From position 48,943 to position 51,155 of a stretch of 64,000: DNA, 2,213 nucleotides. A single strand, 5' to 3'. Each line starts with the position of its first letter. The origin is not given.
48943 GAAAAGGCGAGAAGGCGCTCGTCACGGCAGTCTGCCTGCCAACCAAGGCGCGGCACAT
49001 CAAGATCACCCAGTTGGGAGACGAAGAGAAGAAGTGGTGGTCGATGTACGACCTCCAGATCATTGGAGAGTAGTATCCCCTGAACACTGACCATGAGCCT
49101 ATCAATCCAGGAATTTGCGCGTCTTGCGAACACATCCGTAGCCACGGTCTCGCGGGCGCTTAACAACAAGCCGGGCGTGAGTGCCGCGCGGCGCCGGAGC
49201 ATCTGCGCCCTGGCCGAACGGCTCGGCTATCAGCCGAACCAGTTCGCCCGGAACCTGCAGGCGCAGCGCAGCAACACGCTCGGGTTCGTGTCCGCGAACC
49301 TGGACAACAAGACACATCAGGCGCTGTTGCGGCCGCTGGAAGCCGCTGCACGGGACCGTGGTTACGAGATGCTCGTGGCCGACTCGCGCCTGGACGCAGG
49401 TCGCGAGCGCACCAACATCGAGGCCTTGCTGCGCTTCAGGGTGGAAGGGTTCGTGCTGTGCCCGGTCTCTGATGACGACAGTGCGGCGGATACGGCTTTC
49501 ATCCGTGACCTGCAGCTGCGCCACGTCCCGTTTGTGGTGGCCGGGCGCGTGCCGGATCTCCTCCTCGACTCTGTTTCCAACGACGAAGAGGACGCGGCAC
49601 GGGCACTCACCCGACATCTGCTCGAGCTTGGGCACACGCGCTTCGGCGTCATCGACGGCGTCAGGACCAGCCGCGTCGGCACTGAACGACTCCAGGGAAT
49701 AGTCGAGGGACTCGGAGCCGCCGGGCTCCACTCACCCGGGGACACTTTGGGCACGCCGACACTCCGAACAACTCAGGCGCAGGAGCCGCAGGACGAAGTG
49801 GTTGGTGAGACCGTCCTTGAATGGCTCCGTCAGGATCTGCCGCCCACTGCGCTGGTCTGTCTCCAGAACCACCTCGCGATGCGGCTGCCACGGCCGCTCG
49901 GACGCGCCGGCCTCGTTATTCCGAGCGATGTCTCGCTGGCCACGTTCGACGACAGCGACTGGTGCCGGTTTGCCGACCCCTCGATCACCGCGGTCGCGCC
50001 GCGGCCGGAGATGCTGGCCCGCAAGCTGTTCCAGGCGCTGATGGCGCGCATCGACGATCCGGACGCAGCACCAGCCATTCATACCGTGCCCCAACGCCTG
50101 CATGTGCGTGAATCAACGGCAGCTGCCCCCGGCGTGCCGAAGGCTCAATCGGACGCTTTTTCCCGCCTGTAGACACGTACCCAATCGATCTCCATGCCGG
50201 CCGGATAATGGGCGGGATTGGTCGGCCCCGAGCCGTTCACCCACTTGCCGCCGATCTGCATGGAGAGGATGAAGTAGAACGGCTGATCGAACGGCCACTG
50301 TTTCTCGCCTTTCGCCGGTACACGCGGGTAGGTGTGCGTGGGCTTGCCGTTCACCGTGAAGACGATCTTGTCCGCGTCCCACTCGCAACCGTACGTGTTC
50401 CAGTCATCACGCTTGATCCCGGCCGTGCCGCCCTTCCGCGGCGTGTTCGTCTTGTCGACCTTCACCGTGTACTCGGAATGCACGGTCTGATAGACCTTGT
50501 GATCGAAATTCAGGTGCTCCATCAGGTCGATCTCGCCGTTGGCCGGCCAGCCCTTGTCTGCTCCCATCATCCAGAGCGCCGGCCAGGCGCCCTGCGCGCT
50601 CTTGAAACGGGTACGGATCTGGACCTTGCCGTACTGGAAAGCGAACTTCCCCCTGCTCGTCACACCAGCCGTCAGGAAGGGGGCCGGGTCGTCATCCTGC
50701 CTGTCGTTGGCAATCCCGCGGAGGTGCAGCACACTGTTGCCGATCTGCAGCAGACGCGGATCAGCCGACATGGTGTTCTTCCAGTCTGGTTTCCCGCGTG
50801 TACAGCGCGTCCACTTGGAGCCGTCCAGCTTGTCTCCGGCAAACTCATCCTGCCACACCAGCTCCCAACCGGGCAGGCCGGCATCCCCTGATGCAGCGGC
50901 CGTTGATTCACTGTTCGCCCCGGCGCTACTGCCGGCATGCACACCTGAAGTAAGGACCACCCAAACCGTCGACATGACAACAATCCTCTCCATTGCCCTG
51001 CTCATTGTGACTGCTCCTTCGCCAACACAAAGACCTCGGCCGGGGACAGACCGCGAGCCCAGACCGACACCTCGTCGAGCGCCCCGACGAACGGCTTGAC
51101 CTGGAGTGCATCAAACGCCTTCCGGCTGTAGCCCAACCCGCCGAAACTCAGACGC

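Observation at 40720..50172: Candidate LacI-controlled operon for periplasmic oxidative (3-keto) cleavage of sulfated glycosides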

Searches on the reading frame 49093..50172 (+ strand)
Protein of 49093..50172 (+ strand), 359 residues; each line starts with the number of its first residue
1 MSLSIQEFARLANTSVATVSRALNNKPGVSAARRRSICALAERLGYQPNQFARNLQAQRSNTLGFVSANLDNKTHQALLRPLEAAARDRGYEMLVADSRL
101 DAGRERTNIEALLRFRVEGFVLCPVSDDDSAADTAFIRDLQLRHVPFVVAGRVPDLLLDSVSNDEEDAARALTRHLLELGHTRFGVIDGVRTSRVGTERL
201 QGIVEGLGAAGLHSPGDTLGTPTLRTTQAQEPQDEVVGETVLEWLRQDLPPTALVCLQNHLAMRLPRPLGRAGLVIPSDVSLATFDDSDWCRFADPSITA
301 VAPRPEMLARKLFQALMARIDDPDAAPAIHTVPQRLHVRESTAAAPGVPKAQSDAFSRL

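Call 7: search_protein_families(library=pfam, proteins=[window:49093-50172:+], max_evalue=0.01)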
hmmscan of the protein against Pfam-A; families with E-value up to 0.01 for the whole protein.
window:49093-50172:+ (359 aa): 4 families
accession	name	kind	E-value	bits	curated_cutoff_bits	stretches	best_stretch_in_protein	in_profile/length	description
PF13377.12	Peripla_BP_3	-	2e-28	100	26.5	1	174-342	2-167/167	Periplasmic binding protein-like domain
PF00356.27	LacI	-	6.9e-13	48.6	27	1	4-49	1-46/46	Bacterial regulatory proteins, lacI family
PF00532.27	Peripla_BP_1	-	2.8e-12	47.2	22.2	1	61-317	2-258/281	Periplasmic binding proteins and sugar binding domain of LacI family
PF13407.12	Peripla_BP_4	-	8.3e-06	26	35.1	1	64-219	2-155/258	Periplasmic binding protein domain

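Call 8: search_protein_families(library=ncbifam, proteins=[window:49093-50172:+], max_evalue=0.01)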
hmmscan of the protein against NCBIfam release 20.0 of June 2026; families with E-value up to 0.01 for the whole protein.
window:49093-50172:+ (359 aa): 18 families
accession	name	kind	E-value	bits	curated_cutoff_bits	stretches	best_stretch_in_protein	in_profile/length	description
NF047341.1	lactose_RbsR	equivalog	1.8e-44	152.4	382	1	3-344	3-330/331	ribose utilization transcriptional repressor RbsR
TIGR02417.1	fruct_sucro_rep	subfamily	9.1e-38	130.3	389.55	1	5-339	2-326/327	D-fructose-responsive transcription factor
NF008269.0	PRK11041.1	equivalog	9e-36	123.6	436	1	5-345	12-340/342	DNA-binding transcriptional regulator CytR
NF052440.1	TransRegGNTRPSEAE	equivalog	5.2e-33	114.5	400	1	4-342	7-333/333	HTH-type transcriptional regulator GntR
NF008452.0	PRK11303.1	equivalog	2.5e-32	112.4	385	1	5-339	3-328/332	catabolite repressor/activator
NF008002.0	PRK10727.1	equivalog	1.4e-31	109.9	557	1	4-322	3-309/341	HTH-type transcriptional regulator GalR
NF007979.0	PRK10703.1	equivalog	2.4e-31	109.1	501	1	4-345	3-334/341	HTH-type transcriptional repressor PurR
TIGR01481.1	ccpA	equivalog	1.2e-30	107.1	442.35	1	2-302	2-289/330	catabolite control protein A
NF007706.0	PRK10401.1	equivalog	4.9e-30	105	555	1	3-302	2-289/346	HTH-type transcriptional regulator GalS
NF007743.0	PRK10423.1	equivalog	5.1e-30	104.7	531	1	5-341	4-329/330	ribose operon transcriptional repressor RbsR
NF007449.0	PRK10014.1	subfamily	2e-28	99.4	310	1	4-338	8-340/342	Mal regulon transcriptional regulator MalI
NF051853.1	TransRegUriRCory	equivalog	2.8e-28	99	550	1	5-206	3-200/327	transcriptional regulator UriR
NF007075.0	PRK09526.1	subfamily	5.6e-28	97.9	340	1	3-345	6-334/358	LacI family DNA-binding transcriptional regulator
NF047913.1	TransRegIdnR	equivalog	1.2e-21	77.3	500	1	3-325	6-314/331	DNA-binding transcriptional regulator IdnR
NF011563.0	PRK14987.1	equivalog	2.4e-17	63.2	433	1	6-325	9-314/331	gluconate operon transcriptional repressor GntR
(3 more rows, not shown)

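Call 78: search_protein_families(library=pfam, proteins=[L025:12986-14086:+, L064:12818-13936:+, L022:7010-8098:+, L052:8674-9789:+, L064:7109-8575:+, L041:15026-16486:+, L025:2322-4223:+, L035:1681-3570:+, L075:9947-11470:+, L060:3274-5235:+], max_evalue=0.001)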
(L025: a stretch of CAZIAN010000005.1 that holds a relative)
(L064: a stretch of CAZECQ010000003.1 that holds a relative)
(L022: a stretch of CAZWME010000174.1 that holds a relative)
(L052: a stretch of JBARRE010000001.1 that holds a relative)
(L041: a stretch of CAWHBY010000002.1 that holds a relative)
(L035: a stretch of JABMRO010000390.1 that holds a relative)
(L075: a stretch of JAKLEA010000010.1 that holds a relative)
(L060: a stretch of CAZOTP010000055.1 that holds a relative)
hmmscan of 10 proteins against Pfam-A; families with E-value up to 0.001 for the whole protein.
L025:12986-14086:+ (367 aa): 1 family
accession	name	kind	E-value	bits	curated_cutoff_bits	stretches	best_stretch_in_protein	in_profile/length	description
PF06439.18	3keto-disac_hyd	-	1.7e-45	155.8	26.8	1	176-364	1-186/187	3-keto-disaccharide hydrolase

L064:12818-13936:+ (373 aa): 1 family
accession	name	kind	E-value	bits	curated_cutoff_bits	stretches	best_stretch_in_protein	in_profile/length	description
PF06439.18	3keto-disac_hyd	-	3.6e-42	145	26.8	1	179-368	1-186/187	3-keto-disaccharide hydrolase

L022:7010-8098:+ (363 aa): 1 family
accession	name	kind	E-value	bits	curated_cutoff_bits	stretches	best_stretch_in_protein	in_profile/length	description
PF06439.18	3keto-disac_hyd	-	3.1e-45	155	26.8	1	172-360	1-186/187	3-keto-disaccharide hydrolase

L052:8674-9789:+ (372 aa): 1 family
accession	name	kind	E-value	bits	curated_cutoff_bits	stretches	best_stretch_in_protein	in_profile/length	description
PF06439.18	3keto-disac_hyd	-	5.4e-45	154.2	26.8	1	178-369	2-186/187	3-keto-disaccharide hydrolase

L064:7109-8575:+ (489 aa): 3 families
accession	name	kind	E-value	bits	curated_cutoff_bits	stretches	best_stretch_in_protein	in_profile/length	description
PF06439.18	3keto-disac_hyd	-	3.1e-38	132.1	26.8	1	313-485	26-187/187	3-keto-disaccharide hydrolase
PF01261.30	AP_endonuc_2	-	1e-22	81.5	31.1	1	66-277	1-233/249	Xylose isomerase-like TIM barrel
PF20407.5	DUF1583_N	-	0.00095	19.4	22.9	0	404-443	83-122/150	Domain of unknown function (DUF1583_N)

L041:15026-16486:+ (487 aa): 2 families
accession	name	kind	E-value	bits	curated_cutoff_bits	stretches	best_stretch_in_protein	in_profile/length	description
PF06439.18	3keto-disac_hyd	-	1e-39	137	26.8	1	318-485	23-187/187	3-keto-disaccharide hydrolase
PF01261.30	AP_endonuc_2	-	2.4e-16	60.6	31.1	1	63-278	2-234/249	Xylose isomerase-like TIM barrel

L025:2322-4223:+ (634 aa): 2 families
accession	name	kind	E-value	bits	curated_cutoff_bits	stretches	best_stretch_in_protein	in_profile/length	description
PF14100.11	DUF6807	-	1.8e-65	221.7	27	1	140-427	4-270/270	Family of unknown function (DUF6807)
PF06439.18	3keto-disac_hyd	-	1.2e-44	153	26.8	1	446-631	3-186/187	3-keto-disaccharide hydrolase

L035:1681-3570:+ (630 aa): 2 families
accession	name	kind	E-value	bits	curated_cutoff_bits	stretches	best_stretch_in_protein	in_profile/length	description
PF14100.11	DUF6807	-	1.2e-63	215.7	27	1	154-423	10-270/270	Family of unknown function (DUF6807)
PF06439.18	3keto-disac_hyd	-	4.2e-47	161.1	26.8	1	441-627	2-186/187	3-keto-disaccharide hydrolase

L075:9947-11470:+ (508 aa): 3 families
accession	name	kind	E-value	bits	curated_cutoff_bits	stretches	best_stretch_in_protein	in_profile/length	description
PF06439.18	3keto-disac_hyd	-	5.6e-48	163.9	26.8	1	319-505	1-187/187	3-keto-disaccharide hydrolase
PF06283.17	ThuA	-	5.1e-44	151.5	33.4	1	60-298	1-209/209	Trehalose utilisation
PF20407.5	DUF1583_N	-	0.00079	19.7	22.9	0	429-463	88-122/150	Domain of unknown function (DUF1583_N)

L060:3274-5235:+ (654 aa): 1 family
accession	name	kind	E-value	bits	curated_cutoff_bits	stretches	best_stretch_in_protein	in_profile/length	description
PF06439.18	3keto-disac_hyd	-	5.4e-105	349.8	26.8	3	261-464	1-187/187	3-keto-disaccharide hydrolase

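Call 82: find_homologous_proteins(query=window:49093-50172:+)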
Query window:49093-50172:+ (359 aa): 191 proteins with E <= 0.001 among 8000 candidates; the best 120 are listed.
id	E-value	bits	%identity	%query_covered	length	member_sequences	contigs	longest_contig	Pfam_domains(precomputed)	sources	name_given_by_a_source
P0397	5.2e-158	544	75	96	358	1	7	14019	PF13377.13,PF00532.28,PF00356.28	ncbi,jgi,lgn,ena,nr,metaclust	ncbi:MAG: LacI family DNA-binding transcriptional regulator [Lentisphaerae bacterium]|jgi:LacI famil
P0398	1.7e-135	470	64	97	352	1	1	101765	PF13377.13,PF00532.28,PF00356.28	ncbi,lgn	-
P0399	1.5e-103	365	52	96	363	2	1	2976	PF13377.13,PF00532.28,PF00356.28,PF13407.13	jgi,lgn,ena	-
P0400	1.8e-93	331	47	96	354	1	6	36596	PF13377.13,PF00532.28,PF00356.28,PF13407.13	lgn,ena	-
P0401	9.3e-78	280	47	95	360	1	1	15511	PF13377.13,PF00532.28,PF00356.28,PF13407.13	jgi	-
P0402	6.0e-73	264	42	96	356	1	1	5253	PF13377.13,PF00532.28,PF00356.28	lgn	-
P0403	3.5e-64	235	39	96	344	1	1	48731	PF13377.13,PF00532.28,PF00356.28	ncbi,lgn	-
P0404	1.2e-63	233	39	96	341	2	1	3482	PF13377.13,PF00532.28,PF00356.28,PF13407.13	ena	-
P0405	5.5e-61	225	36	96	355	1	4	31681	PF13377.13,PF00532.28,PF00356.28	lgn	-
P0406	9.1e-60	221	38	95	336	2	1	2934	PF13377.13,PF00532.28,PF00356.28,PF13407.13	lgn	-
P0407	2.1e-59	219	38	96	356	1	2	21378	PF13377.13,PF00532.28,PF00356.28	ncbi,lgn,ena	-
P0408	1.2e-58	217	36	95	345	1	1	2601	PF13377.13,PF00532.28,PF00356.28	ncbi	-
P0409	6.4e-57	211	37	94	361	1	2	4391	PF13377.13,PF00532.28,PF00356.28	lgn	-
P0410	5.9e-37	146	32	96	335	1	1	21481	PF13377.13,PF00532.28,PF00356.28,PF13407.13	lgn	-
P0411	6.2e-37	146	32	96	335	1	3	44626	PF13377.13,PF00532.28,PF00356.28,PF13407.13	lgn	-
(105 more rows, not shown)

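Call 83: find_encoding_contigs(protein=P0397, flank=10000, max_places=4)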
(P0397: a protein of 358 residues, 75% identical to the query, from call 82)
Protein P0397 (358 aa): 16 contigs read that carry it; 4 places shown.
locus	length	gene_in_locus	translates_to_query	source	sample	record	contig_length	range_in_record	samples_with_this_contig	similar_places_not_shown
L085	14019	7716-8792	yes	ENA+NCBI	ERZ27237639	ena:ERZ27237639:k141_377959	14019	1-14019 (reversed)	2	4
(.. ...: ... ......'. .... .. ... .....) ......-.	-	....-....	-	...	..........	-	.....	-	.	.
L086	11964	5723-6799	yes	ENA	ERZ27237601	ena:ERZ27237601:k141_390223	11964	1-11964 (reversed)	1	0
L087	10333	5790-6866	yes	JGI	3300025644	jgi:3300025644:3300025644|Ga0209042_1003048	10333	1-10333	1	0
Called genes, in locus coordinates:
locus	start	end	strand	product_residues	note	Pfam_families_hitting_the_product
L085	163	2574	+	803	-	PF16317:Glyco_hydro_99 (weak)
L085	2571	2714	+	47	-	-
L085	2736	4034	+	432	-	PF01408:GFO_IDH_MocA, PF02894:GFO_IDH_MocA_C (faint), PF22725:GFO_IDH_MocA_C3 (faint), PF19051:GFO_IDH_MocA_C2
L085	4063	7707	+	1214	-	PF06283:ThuA, PF03130:HEAT_PBS (faint), PF13646:HEAT_2 (weak), PF00754:F5_F8_type_C, PF22633:F5_F8_type_C_2, PF00754:F5_F8_type_C, PF22633:F5_F8_type_C_2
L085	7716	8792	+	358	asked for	PF00356:LacI, PF00532:Peripla_BP_1, PF13377:Peripla_BP_3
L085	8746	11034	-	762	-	PF02449:Glyco_hydro_42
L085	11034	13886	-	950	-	PF13360:PQQ_2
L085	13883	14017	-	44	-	PF01610:DDE_Tnp_ISL3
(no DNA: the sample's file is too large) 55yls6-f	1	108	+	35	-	?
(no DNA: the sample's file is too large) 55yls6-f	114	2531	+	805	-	PF16317:Glyco_hydro_99 (weak)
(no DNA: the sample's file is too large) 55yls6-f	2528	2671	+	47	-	-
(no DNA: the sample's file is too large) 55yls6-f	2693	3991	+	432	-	PF01408:GFO_IDH_MocA, PF02894:GFO_IDH_MocA_C (faint), PF22725:GFO_IDH_MocA_C3 (faint), PF19051:GFO_IDH_MocA_C2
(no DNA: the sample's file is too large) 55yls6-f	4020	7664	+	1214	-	PF06283:ThuA, PF03130:HEAT_PBS (faint), PF13646:HEAT_2 (weak), PF00754:F5_F8_type_C, PF22633:F5_F8_type_C_2, PF00754:F5_F8_type_C, PF22633:F5_F8_type_C_2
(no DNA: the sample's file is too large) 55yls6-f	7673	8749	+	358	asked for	PF00356:LacI, PF00532:Peripla_BP_1, PF13377:Peripla_BP_3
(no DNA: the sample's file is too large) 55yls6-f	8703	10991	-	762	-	PF02449:Glyco_hydro_42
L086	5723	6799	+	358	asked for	PF00356:LacI, PF00532:Peripla_BP_1, PF13377:Peripla_BP_3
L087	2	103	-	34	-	?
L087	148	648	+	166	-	-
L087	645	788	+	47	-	-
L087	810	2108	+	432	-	PF01408:GFO_IDH_MocA, PF02894:GFO_IDH_MocA_C (faint), PF22725:GFO_IDH_MocA_C3 (faint), PF19051:GFO_IDH_MocA_C2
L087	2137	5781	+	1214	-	PF06283:ThuA, PF03130:HEAT_PBS (faint), PF13646:HEAT_2 (weak), PF00754:F5_F8_type_C, PF22633:F5_F8_type_C_2, PF00754:F5_F8_type_C, PF22633:F5_F8_type_C_2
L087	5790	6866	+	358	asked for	PF00356:LacI, PF00532:Peripla_BP_1, PF13377:Peripla_BP_3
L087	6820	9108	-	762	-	PF02449:Glyco_hydro_42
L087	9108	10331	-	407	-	?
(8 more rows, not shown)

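Call 84: find_encoding_contigs(protein=P0398, flank=10000, max_places=3)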
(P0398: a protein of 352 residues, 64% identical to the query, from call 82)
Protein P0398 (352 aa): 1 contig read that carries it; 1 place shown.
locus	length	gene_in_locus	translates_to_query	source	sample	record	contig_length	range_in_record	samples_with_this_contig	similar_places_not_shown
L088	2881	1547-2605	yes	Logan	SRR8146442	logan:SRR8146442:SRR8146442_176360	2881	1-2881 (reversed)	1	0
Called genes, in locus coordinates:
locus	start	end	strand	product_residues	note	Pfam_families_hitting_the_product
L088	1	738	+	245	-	?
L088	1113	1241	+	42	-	-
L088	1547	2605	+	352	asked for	PF00356:LacI, PF00532:Peripla_BP_1, PF13377:Peripla_BP_3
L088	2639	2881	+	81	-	?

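Call 97: search_protein_families(library=ncbifam, proteins=[L025:12986-14086:+, L064:7109-8575:+, L075:9947-11470:+], max_evalue=1)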
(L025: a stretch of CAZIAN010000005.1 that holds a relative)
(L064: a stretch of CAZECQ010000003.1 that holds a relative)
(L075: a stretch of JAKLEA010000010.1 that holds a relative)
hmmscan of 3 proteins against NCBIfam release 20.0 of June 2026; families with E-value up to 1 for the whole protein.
L025:12986-14086:+ (367 aa): 0 families

L064:7109-8575:+ (489 aa): 7 families
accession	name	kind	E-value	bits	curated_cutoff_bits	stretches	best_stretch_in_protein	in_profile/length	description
NF041277.1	coba_remo_CbiR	equivalog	8.1e-08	32.1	105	1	167-275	138-237/249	cobamide remodeling phosphodiesterase CbiR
NF009689.0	PRK13210.1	subfamily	4.7e-07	29.3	200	1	194-287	174-271/286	L-ribulose-5-phosphate 3-epimerase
TIGR04379.1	myo_inos_iolE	equivalog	1.2e-06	28.4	290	1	159-235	138-214/290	myo-inosose-2 dehydratase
NF009688.0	PRK13209.1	subfamily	0.0003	19.9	317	1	197-284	181-266/286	L-ribulose-5-phosphate 3-epimerase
TIGR00542.1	hxl6Piso_put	equivalog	0.00067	19.1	272.15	1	203-273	182-249/279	L-ribulose-5-phosphate 3-epimerase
TIGR03234.1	OH-pyruv-isom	equivalog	0.095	12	353.45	1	245-274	213-241/254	hydroxypyruvate isomerase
NF041099.2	keto_glucon_epim_IolO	equivalog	0.18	11.1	300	0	197-272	178-245/269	5-keto-L-gluconate epimerase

L075:9947-11470:+ (508 aa): 0 families

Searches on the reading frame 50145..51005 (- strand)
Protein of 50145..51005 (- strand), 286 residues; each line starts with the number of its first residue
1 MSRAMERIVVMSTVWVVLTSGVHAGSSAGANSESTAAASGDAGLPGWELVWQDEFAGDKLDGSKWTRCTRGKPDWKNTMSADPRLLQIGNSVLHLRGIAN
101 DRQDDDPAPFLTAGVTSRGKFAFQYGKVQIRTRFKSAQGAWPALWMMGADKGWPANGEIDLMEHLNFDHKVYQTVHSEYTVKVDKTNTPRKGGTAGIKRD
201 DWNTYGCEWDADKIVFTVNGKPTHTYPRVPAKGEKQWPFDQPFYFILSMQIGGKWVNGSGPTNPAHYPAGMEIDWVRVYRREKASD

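Call 51: search_protein_families(library=pfam, proteins=[window:50145-51005:-], max_evalue=0.0001)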
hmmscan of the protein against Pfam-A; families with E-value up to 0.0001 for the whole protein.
window:50145-51005:- (286 aa): 3 families
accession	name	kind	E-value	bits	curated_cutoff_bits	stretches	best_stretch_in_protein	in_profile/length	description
PF00722.28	Glyco_hydro_16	-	2e-19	70.1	22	1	114-276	33-174/175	Glycosyl hydrolases family 16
PF03935.22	SKN1_KRE6_Sbg1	-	4e-05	22.7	30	0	240-284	412-454/501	Beta-glucan synthesis-associated protein SKN1/KRE6/Sbg1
PF06439.18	3keto-disac_hyd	-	6.1e-05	23.6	26.8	1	181-238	109-163/187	3-keto-disaccharide hydrolase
